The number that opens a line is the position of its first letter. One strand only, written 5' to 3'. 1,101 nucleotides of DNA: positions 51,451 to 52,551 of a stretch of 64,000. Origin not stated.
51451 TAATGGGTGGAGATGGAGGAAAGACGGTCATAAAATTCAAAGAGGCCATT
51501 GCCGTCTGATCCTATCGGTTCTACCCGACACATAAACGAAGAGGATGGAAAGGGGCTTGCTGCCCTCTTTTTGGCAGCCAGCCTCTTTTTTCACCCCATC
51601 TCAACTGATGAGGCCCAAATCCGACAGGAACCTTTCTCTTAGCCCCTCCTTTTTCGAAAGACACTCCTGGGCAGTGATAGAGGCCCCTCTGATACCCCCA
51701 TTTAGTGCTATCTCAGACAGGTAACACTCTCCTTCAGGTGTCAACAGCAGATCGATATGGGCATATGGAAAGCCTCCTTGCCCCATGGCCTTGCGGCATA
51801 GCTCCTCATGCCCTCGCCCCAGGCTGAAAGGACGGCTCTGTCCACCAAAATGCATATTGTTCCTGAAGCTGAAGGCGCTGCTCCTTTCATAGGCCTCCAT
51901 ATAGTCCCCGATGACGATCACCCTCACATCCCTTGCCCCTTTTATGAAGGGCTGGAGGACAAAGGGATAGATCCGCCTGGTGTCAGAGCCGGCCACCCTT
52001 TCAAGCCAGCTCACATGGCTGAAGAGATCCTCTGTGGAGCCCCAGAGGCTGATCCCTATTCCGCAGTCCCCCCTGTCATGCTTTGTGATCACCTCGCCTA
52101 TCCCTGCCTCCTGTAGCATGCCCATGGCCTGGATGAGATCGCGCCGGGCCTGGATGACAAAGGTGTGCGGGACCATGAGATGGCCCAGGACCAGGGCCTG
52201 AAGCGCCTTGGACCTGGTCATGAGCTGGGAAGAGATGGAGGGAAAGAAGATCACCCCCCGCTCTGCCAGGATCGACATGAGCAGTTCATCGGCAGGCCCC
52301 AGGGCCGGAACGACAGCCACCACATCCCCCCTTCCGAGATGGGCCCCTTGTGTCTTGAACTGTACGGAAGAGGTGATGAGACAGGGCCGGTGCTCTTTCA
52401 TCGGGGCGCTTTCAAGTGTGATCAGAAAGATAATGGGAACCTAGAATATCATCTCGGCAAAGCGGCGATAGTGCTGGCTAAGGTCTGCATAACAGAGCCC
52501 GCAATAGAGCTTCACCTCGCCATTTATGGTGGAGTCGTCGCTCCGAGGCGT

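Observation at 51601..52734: Two-gene operon: small Zn-ribbon protein plus short RimK-type ATP-grasp ligase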

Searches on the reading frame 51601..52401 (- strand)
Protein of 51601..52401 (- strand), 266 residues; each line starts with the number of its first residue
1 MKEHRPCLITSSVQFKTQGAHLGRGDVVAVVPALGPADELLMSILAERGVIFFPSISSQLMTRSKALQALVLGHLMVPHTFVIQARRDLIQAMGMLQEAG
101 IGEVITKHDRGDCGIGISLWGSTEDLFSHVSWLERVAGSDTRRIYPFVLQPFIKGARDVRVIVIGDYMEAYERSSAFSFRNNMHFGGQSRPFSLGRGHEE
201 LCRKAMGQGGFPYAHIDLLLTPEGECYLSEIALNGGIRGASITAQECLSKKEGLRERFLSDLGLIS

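Call 3: search_protein_families(library=pfam, proteins=[window:51601-52401:-], max_evalue=1)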
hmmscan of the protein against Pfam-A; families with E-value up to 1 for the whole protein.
window:51601-52401:- (266 aa): 2 families
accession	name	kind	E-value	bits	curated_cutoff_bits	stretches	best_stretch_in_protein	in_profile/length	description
PF08443.16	RimK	-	8e-10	39.1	21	1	65-242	6-174/188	RimK-like ATP-grasp domain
PF02955.21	GSH-S_ATP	-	0.0014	18.5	23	1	77-204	12-134/175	Prokaryotic glutathione synthetase, ATP-grasp domain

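Call 4: search_protein_families(library=ncbifam, proteins=[window:51601-52401:-], max_evalue=1)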
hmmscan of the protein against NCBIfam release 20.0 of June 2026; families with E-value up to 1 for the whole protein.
window:51601-52401:- (266 aa): 10 families
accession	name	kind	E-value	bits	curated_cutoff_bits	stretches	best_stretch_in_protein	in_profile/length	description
TIGR00768.1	rimK_fam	subfamily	1.5e-15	57.3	143.4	1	67-232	92-252/276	RimK family alpha-L-glutamate ligase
NF040720.1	MptN_Meth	equivalog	1.4e-11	44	350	1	73-230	112-264/291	tetrahydromethanopterin:alpha-L-glutamate ligase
TIGR02144.1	LysX_arch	equivalog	1.2e-08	34.4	275.6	1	65-223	88-242/281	lysine biosynthesis protein LysX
TIGR04356.1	grasp_GAK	hypoth_equivalog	2.7e-05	23.4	300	1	42-241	77-268/287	GAK system ATP-grasp enzyme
NF007764.0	PRK10446.1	equivalog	6.4e-05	22.4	331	1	104-243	138-273/300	30S ribosomal protein S6--L-glutamate ligase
NF003573.0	PRK05246.1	equivalog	0.00066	18.5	272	1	102-204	155-257/316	glutathione synthase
TIGR04443.1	F420_CofF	equivalog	0.0049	15.9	300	1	46-239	74-262/283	coenzyme gamma-F420-2:alpha-L-glutamate ligase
NF009110.0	PRK12458.1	subfamily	0.043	12.8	408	1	45-204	116-275/349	glutathione synthetase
TIGR04187.1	GRASP_SAV_5884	subfamily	0.15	11.2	350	1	134-235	182-290/312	ATP-grasp ribosomal peptide maturase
TIGR01380.1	glut_syn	equivalog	0.19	10.7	299.05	1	145-204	192-256/312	glutathione synthase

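Call 6: find_homologous_proteins(query=window:51601-52401:-, max_evalue=0.001)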
Query window:51601-52401:- (266 aa): 600 proteins with E <= 0.001 among 1808 candidates; the best 120 are listed.
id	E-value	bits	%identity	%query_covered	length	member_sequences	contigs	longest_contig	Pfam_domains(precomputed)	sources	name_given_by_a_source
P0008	3.6e-159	546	92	100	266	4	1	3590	PF08443.17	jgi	jgi:ribosomal protein S6--L-glutamate ligase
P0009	3.8e-86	307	59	91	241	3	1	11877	PF08443.17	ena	-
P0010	1.5e-75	272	53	93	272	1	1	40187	PF08443.17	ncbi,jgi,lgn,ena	-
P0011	2.7e-64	235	48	95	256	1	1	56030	PF08443.17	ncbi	-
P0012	3.6e-64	235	47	96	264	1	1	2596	PF08443.17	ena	-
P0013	4.1e-63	231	47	96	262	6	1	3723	PF08443.17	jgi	-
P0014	3.8e-61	225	44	97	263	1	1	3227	PF08443.17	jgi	-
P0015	7.6e-61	224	46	96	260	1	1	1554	PF08443.17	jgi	-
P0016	2.3e-60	222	44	96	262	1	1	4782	PF08443.17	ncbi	-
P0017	3.0e-60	222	48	89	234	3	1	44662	PF02955.22,PF08443.17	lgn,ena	-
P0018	7.3e-60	221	45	92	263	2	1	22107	PF08443.17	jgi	jgi:glutathione synthase/RimK-type ligase-like ATP-grasp enzyme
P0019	1.2e-59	220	43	94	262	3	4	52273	PF08443.17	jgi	jgi:ribosomal protein S6--L-glutamate ligase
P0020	1.6e-59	220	50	83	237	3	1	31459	PF08443.17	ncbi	-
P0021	6.5e-59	218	48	88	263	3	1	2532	PF02955.22,PF08443.17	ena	-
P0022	7.4e-59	217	46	95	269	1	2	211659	PF08443.17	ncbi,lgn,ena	-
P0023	8.5e-59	217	44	95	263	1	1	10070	PF02955.22,PF08443.17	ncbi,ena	-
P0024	1.0e-58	217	45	95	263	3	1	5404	PF08443.17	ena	-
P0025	2.1e-58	216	44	96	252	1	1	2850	PF08443.17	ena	-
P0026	4.8e-58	215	44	96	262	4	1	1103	PF02955.22,PF08443.17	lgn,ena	-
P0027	4.9e-58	215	45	92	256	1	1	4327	PF08443.17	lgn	-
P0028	5.5e-58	215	42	96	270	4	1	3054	PF08443.17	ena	-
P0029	6.6e-58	214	46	90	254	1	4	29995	PF08443.17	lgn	-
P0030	6.7e-58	214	47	85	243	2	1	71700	PF08443.17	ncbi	-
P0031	6.9e-58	214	44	96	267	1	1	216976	PF08443.17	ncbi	ncbi:MAG: hypothetical protein V1706_14185 [Pseudomonadota bacterium]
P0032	7.6e-58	214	43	98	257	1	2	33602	PF08443.17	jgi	jgi:glutathione synthase/RimK-type ligase-like ATP-grasp enzyme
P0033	8.3e-58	214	43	96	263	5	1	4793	PF08443.17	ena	-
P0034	1.1e-57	214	44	97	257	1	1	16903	PF08443.17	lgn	-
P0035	1.5e-57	213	45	96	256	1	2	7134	PF08443.17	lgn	-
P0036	1.6e-57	213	42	98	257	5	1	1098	PF08443.17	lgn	-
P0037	2.4e-57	212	49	92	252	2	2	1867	PF08443.17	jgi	jgi:ribosomal protein S6--L-glutamate ligase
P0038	2.5e-57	212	43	96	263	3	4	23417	PF08443.17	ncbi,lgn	-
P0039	4.4e-57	212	44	96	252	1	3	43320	PF08443.17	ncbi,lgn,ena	-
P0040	4.9e-57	211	42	97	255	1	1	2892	PF08443.17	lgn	-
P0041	6.5e-57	211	44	98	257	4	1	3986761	PF02955.22,PF08443.17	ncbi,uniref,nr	ncbi:RimK-like protein [Desulfocapsa sulfexigens DSM 10523]|uniref:RimK-like protein n=1 Tax=Desulfo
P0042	8.6e-57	211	44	95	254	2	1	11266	PF08443.17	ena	-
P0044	1.1e-56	210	42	98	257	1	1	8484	PF08443.17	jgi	-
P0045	1.3e-56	210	43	97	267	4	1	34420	PF08443.17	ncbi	-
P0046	1.4e-56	210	43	98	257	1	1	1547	PF08443.17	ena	-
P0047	1.4e-56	210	42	98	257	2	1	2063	PF08443.17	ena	-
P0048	1.6e-56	210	49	90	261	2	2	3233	PF08443.17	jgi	-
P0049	1.7e-56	210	46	87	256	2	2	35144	PF08443.17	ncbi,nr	ncbi:MAG: hypothetical protein KKG47_03595 [Proteobacteria bacterium]|nr:hypothetical protein [Pseud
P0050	1.9e-56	210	44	95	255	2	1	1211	PF08443.17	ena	-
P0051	2.0e-56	209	43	97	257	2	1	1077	PF08443.17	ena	-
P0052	2.6e-56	209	45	86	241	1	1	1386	PF02955.22,PF08443.17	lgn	-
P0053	3.6e-56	209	45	94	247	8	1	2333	PF08443.17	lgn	-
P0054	3.8e-56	209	42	95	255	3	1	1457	PF08443.17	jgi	-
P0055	4.1e-56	208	45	96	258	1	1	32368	PF08443.17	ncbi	-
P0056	4.8e-56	208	43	96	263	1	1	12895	PF08443.17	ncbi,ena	-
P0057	4.8e-56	208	45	96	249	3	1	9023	PF08443.17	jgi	jgi:ribosomal protein S6--L-glutamate ligase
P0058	5.0e-56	208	46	91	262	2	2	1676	PF02955.22,PF08443.17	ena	-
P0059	5.2e-56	208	43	96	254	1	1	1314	PF02955.22,PF08443.17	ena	-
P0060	6.6e-56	208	45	91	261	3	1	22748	PF02955.22,PF08443.17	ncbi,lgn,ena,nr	ncbi:MAG: hypothetical protein OEV73_01735 [Desulfobulbaceae bacterium]|nr:hypothetical protein [Des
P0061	6.7e-56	208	43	98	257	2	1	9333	PF08443.17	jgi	jgi:ribosomal protein S6--L-glutamate ligase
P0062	6.9e-56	208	42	98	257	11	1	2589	PF08443.17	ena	-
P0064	7.0e-56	208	45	96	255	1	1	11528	PF02955.22,PF08443.17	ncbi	-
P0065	7.0e-56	208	43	96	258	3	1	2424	PF08443.17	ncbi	-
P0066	7.3e-56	208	43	98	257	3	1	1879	PF08443.17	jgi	-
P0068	1.3e-55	207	44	94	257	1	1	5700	PF02955.22,PF08443.17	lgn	-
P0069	1.4e-55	207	44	95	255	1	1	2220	PF08443.17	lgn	-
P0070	1.5e-55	207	45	94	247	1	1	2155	PF08443.17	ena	-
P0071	1.5e-55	207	43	95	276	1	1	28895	PF02955.22,PF08443.17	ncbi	-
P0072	1.6e-55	207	44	95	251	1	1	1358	PF08443.17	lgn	-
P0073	1.7e-55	206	43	95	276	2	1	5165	PF02955.22,PF08443.17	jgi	-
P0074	1.8e-55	206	42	98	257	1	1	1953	PF08443.17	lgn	-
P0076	2.3e-55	206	43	93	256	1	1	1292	PF08443.17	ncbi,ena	-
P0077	2.3e-55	206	42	98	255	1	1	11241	PF08443.17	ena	-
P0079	3.7e-55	205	42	97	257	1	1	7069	PF08443.17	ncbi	-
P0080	5.0e-55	205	46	85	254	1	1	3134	PF08443.17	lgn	-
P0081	5.2e-55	205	42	96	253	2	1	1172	PF08443.17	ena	-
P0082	5.5e-55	205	43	94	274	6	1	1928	PF08443.17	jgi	jgi:ribosomal protein S6--L-glutamate ligase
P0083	6.8e-55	204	44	94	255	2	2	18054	PF08443.17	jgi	-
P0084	6.9e-55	204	43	93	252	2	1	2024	PF08443.17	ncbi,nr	ncbi:MAG: hypothetical protein KJO34_17950 [Deltaproteobacteria bacterium]|nr:hypothetical protein [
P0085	7.0e-55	204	44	94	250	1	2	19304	PF08443.17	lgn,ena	-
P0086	7.0e-55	204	44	94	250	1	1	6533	PF08443.17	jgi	-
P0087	7.4e-55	204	47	84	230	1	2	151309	PF08443.17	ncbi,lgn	-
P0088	7.4e-55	204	43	95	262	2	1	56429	PF02955.22,PF08443.17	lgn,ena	-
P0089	1.2e-54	204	42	96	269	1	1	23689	PF02955.22,PF08443.17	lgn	-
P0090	1.4e-54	203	44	94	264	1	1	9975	PF08443.17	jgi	jgi:glutathione synthase/RimK-type ligase-like ATP-grasp enzyme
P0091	1.4e-54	203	43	96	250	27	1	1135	PF08443.17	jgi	jgi:glutathione synthase/RimK-type ligase-like ATP-grasp enzyme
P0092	1.6e-54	203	44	91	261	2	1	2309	PF02955.22,PF08443.17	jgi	-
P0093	1.7e-54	203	43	96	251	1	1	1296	PF08443.17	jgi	-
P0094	1.9e-54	203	43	95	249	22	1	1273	PF08443.17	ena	-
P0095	2.1e-54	203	43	95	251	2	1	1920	PF08443.17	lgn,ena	-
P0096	2.3e-54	203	43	96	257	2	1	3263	PF08443.17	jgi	-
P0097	2.4e-54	203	42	94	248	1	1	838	PF02955.22,PF08443.17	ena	-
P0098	2.5e-54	203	43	96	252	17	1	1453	PF02955.22,PF08443.17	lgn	-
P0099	2.5e-54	203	42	95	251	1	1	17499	PF08443.17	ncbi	-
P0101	2.7e-54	202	42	97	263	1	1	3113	PF08443.17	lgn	-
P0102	3.2e-54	202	42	95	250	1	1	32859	PF08443.17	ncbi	-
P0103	3.4e-54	202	47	82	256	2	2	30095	PF08443.17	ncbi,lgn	-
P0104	3.6e-54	202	46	94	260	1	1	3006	PF08443.17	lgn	-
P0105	3.6e-54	202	44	94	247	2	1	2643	PF02955.22,PF08443.17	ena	-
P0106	5.3e-54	202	40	97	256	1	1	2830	PF08443.17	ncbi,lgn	-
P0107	5.5e-54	201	44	96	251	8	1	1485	PF02955.22,PF08443.17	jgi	-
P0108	6.0e-54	201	43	97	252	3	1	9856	PF08443.17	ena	-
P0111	7.4e-54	201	42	95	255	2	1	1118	PF08443.17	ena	-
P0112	8.3e-54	201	43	96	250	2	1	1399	PF02955.22,PF08443.17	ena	-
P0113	9.1e-54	201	43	95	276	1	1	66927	PF08443.17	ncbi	-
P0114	9.2e-54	201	43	97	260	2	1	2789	PF08443.17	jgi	-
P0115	9.5e-54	201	41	96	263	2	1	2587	PF08443.17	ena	-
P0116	9.5e-54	201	43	95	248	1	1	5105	PF08443.17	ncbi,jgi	ncbi:MAG: hypothetical protein PVG37_06860 [Desulfobacterales bacterium]|jgi:ribosomal protein S6--L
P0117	9.8e-54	201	40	98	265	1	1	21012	PF08443.17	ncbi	-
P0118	1.0e-53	201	40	98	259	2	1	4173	PF08443.17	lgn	-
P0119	1.1e-53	200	44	94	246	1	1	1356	PF08443.17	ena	-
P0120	1.2e-53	200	46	88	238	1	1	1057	PF02955.22,PF08443.17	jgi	jgi:glutathione synthase/RimK-type ligase-like ATP-grasp enzyme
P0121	1.3e-53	200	43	94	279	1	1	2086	PF08443.17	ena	-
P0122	1.4e-53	200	43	94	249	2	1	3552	PF02955.22,PF08443.17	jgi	jgi:ribosomal protein S6--L-glutamate ligase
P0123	1.4e-53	200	43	95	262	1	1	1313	PF08443.17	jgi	-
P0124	1.4e-53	200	41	96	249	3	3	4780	PF08443.17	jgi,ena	jgi:glutathione synthase/RimK-type ligase-like ATP-grasp enzyme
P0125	1.6e-53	200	44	94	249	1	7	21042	PF08443.17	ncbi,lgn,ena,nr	ncbi:MAG: hypothetical protein KAU38_09000 [Desulfobacterales bacterium]|nr:hypothetical protein [De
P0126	1.7e-53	200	44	94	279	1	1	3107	PF08443.17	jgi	jgi:glutathione synthase/RimK-type ligase-like ATP-grasp enzyme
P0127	2.0e-53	200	42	95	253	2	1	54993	PF08443.17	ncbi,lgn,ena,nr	ncbi:MAG: hypothetical protein OEY01_08355 [Desulfobulbaceae bacterium]|nr:hypothetical protein [Des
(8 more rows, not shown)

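Call 7: find_encoding_contigs(protein=P0010, flank=6000, max_places=3)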
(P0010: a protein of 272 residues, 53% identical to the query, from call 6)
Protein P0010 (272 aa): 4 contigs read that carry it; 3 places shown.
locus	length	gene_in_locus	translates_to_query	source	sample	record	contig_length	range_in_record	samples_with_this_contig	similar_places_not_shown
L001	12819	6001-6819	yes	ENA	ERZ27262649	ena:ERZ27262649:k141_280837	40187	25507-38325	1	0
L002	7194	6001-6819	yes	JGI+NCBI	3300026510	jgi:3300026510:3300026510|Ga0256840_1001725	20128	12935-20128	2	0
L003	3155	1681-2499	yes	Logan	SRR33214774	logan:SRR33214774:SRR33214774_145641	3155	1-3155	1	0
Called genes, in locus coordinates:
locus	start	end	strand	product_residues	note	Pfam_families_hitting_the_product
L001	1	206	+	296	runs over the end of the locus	PF01259:SAICAR_synt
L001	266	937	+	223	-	PF00565:SNase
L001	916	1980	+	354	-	PF00850:Hist_deacetyl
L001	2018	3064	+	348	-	PF00990:GGDEF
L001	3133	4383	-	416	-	PF00483:NTP_transferase, PF24894:Hexapep_GlmU, PF25087:GMPPB_C (faint)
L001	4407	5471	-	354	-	PF01368:DHH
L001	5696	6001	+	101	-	-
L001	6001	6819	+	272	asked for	PF08443:RimK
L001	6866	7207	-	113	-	PF17269:DUF5335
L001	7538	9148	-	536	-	PF02446:Glyco_hydro_77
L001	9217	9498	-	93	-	PF02609:Exonuc_VII_S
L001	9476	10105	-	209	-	PF01812:5-FTHF_cyc-lig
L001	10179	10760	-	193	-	PF26390:MamS_MamX (weak)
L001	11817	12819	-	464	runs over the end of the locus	PF00072:Response_reg, PF00158:Sigma54_activat, PF00493:MCM (weak), PF14532:Sigma54_activ_2, PF00004:AAA, PF07728:AAA_5, PF25601:AAA_lid_14, PF02954:HTH_8, +2 more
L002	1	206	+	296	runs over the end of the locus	PF01259:SAICAR_synt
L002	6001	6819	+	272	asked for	PF08443:RimK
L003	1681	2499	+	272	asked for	PF08443:RimK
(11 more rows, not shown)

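Call 8: find_encoding_contigs(protein=P0041, flank=6000, max_places=3)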
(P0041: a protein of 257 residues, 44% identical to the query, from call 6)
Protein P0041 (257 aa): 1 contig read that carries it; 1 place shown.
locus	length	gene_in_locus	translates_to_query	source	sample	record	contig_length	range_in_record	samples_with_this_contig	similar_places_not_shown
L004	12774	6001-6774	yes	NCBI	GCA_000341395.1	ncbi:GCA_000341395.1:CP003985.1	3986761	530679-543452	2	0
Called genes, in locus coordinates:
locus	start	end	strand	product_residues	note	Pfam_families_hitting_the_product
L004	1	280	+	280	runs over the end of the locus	PF00891:Methyltransf_2 (weak), PF01209:Ubie_methyltran (weak), PF13489:Methyltransf_23, PF08241:Methyltransf_11, PF08242:Methyltransf_12, PF13649:Methyltransf_25, PF13847:Methyltransf_31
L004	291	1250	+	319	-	PF08003:Methyltransf_9, PF13489:Methyltransf_23, PF13847:Methyltransf_31 (weak), PF08241:Methyltransf_11, PF13649:Methyltransf_25 (weak)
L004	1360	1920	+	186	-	-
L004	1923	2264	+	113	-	PF11969:DcpS_C, PF01230:HIT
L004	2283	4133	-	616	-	PF00005:ABC_tran, PF02463:SMC_N (faint), PF13175:AAA_15 (faint), PF13555:AAA_29 (faint), PF00004:AAA (faint), PF01637:ATPase_2 (faint), PF00005:ABC_tran, PF16326:ABC_tran_CTD, +4 more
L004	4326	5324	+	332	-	PF01551:Peptidase_M23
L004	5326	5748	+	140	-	PF04519:Bactofilin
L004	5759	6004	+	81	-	-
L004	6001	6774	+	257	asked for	PF02955:GSH-S_ATP (weak), PF08443:RimK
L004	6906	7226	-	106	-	PF04358:DsrC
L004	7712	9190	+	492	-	PF13623:SurA_N_2, PF13624:SurA_N_3, PF09312:SurA_N (weak), PF13145:Rotamase_2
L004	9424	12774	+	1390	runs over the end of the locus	PF00176:SNF2-rel_dom, PF04851:ResIII (weak), PF00270:DEAD, PF00271:Helicase_C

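Call 9: find_encoding_contigs(protein=P0011, flank=6000, max_places=3)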
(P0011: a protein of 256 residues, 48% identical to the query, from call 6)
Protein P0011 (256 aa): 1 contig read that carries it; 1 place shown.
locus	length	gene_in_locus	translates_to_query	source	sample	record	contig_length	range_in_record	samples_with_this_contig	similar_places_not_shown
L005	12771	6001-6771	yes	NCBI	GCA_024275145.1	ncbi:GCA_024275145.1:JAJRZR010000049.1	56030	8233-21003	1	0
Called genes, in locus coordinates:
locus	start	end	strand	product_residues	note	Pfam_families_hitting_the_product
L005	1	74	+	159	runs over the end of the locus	PF26390:MamS_MamX (weak)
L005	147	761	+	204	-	PF01812:5-FTHF_cyc-lig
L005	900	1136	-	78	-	PF11127:YgaP-like_TM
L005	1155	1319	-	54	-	-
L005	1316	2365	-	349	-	PF07885:Ion_trans_2, PF02254:TrkA_N, PF02080:TrkA_C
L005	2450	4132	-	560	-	PF00342:PGI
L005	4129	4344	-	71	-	-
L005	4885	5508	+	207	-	PF01161:PBP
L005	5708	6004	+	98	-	-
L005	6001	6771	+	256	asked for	PF08443:RimK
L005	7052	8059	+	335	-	PF01784:DUF34_NIF3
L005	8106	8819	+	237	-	-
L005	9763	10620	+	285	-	PF02548:Pantoate_transf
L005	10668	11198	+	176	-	-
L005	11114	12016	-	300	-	-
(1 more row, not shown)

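Call 22: search_solved_structures(query=window:51601-52401:-, max_evalue=0.01)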
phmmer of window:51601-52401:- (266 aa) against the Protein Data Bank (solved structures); distinct sequences matched with E-value up to 0.01: 4.
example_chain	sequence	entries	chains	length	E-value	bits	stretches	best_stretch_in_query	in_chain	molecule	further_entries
5zct_A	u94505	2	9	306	1.6e-05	27.8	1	66-243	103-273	Ribosomal protein S6--L-glutamate ligase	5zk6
4iwx_A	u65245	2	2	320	1.8e-05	27.6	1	66-243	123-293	Ribosomal protein S6 modification protein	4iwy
7qys_A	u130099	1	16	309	0.00019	24.3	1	75-246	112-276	Probable alpha-L-glutamate ligase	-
7qyr_A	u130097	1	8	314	0.00027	23.8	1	66-243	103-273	Probable alpha-L-glutamate ligase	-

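Call 41: find_related_loci(query=A4, collection=metagenome_contigs, flank=2500)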
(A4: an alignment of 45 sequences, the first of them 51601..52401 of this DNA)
Query A4 (266 aa) in metagenome_contigs; peptide patterns used: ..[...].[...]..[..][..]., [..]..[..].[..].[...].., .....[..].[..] (x = any residue, [..] = any of these).
600 stretches matched a pattern (row limit reached: there are more); 470 encode a relative of the query (tblastn E <= 1e-3); the best 80 are kept; 80 distinct loci.
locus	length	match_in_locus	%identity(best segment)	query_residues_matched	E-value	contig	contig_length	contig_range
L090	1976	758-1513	57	8-263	1e-100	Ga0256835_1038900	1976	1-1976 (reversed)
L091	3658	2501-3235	53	7-254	2e-82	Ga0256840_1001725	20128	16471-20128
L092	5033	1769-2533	46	2-262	6e-75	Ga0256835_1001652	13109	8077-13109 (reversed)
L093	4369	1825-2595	45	2-264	4e-74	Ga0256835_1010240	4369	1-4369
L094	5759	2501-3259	45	2-260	1e-72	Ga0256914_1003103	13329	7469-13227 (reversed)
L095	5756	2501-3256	46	6-263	8e-71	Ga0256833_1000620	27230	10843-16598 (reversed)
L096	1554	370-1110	46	6-260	1e-72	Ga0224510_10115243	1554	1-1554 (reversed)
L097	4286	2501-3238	46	8-261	3e-68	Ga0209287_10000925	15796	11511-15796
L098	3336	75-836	42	6-260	4e-68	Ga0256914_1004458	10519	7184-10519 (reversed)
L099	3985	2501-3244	45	6-261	6e-68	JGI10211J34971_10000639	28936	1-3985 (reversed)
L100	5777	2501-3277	44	1-261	1e-67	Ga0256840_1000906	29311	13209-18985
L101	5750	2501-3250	42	5-262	3e-67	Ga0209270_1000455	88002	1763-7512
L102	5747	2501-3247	43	6-262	7e-67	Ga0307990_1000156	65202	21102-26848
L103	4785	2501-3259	44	8-266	7e-67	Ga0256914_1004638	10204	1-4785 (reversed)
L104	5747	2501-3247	42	5-261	1e-66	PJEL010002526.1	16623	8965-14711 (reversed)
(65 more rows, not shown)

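Call 57: predict_structure(alignment_id=A4)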
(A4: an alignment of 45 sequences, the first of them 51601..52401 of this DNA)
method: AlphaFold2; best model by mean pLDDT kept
length: 266 residues; sequences in the alignment: 45
mean_pLDDT: 94.6   pTM: 0.90
mean pLDDT of the five models: 94.6, 94.3, 94.1, 94.0, 93.8
residues with pLDDT >= 90: 232; 70-90: 29; 50-70: 4; < 50: 1
segments of 3 or more residues with pLDDT < 50: none
pLDDT, mean of each block of 10 residues (from residue 1): 82 95 97 89 96 97 96 98 97 98 95 85 97 94 94 97 97 93 88 98 98 98 98 93 97 97 89
secondary structure, 60 per line:
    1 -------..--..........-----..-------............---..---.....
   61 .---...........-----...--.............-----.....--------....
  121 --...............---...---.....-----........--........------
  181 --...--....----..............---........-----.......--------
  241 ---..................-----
elements in order: H12-21 H36-47 H56-61 H65-75 E81-83 H86-98 E104-108 E117-120 H123-137 E147-151 E157-164 E167-174 E188-191 H196-209 E213-220 E226-232 H244-261
